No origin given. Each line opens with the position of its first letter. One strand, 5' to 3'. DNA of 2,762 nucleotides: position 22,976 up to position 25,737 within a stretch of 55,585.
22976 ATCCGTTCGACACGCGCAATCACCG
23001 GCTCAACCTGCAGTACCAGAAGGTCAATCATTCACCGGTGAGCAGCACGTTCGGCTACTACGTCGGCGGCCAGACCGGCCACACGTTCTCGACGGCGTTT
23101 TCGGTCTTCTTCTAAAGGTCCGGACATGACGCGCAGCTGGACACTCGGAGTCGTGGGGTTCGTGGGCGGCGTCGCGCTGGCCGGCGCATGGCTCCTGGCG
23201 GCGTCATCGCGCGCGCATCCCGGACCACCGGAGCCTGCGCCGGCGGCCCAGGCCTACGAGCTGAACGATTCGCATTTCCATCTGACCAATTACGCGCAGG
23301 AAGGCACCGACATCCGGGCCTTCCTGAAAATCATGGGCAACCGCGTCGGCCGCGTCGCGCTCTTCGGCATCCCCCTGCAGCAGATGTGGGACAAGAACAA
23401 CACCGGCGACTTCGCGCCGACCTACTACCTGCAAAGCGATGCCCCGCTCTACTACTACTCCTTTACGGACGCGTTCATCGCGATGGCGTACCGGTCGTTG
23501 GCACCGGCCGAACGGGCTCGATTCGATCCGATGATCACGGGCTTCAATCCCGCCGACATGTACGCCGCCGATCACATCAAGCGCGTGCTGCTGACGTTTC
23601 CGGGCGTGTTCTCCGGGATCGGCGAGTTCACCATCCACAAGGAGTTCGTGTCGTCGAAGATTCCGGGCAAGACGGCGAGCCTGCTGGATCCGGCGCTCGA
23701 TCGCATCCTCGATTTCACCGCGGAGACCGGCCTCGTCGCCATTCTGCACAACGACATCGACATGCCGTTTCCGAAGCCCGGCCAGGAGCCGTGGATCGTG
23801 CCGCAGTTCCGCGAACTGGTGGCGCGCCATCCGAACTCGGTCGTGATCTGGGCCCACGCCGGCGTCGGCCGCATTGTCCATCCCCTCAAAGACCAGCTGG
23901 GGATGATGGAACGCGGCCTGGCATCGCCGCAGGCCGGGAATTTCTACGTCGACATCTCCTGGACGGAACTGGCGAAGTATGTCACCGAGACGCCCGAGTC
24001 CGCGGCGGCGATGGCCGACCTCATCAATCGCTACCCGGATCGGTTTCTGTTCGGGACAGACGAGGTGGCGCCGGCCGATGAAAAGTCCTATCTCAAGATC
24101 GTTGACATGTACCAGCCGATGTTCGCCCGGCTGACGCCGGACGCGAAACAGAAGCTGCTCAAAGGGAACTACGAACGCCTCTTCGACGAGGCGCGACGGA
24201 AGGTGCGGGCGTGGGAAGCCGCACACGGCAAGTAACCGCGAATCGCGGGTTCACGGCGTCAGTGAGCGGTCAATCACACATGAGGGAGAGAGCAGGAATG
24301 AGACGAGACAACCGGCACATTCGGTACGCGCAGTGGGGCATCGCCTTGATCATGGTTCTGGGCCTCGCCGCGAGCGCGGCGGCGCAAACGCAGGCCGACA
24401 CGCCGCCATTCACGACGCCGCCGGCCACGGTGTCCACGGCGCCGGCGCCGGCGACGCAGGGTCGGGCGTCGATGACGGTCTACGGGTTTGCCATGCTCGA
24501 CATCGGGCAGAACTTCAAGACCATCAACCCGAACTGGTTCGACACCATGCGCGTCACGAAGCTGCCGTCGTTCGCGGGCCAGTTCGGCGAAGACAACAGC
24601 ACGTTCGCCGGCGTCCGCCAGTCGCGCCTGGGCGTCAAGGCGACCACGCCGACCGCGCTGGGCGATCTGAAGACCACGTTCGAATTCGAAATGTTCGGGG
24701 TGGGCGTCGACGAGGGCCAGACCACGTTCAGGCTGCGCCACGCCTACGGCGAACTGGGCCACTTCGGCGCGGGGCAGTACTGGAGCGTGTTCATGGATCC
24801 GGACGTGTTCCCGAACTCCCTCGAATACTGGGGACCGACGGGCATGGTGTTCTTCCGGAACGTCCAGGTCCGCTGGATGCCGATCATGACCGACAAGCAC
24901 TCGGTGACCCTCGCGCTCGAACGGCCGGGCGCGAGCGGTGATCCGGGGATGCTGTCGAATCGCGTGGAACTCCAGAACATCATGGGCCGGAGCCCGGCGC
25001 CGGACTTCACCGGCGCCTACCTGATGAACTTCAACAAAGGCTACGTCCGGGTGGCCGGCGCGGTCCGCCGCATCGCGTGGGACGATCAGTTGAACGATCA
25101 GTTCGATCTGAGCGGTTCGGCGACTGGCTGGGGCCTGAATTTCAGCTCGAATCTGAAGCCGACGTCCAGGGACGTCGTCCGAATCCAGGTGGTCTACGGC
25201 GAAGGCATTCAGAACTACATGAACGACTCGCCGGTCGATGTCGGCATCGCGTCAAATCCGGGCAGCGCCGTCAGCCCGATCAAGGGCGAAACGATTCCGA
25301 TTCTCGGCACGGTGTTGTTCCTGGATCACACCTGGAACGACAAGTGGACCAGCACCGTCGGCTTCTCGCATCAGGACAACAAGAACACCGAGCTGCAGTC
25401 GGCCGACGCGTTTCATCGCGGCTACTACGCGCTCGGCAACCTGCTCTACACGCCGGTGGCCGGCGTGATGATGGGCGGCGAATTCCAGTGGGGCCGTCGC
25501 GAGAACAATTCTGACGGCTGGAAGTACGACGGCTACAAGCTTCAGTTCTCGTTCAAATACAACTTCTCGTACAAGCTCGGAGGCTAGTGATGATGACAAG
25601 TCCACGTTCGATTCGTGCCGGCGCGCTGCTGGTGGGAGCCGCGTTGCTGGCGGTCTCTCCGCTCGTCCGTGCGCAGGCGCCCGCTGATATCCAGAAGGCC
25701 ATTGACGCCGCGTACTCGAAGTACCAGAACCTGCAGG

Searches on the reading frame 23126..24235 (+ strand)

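Call 51: search_protein_families(library=pfam, proteins=[window:23126-24235:+], max_evalue=0.001)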
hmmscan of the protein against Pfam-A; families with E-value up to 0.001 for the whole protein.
window:23126-24235:+ (369 aa): 1 family
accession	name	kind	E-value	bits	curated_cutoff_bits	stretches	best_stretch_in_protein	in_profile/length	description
PF04909.20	Amidohydro_2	-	5.5e-17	62.9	26.4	1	183-353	118-287/289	Amidohydrolase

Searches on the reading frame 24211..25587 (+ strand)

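Call 52: search_protein_families(library=pfam, proteins=[window:24211-25587:+], max_evalue=0.001)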
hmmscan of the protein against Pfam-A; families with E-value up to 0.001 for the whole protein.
window:24211-25587:+ (458 aa): 2 families
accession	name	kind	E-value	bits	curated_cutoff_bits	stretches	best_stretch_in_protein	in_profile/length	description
PF19577.5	DcaP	-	1.9e-20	73.8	27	1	135-435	113-394/410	DcaP outer membrane protein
PF02530.20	Porin_2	-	4e-07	30.2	22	1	127-435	60-336/357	Porin subfamily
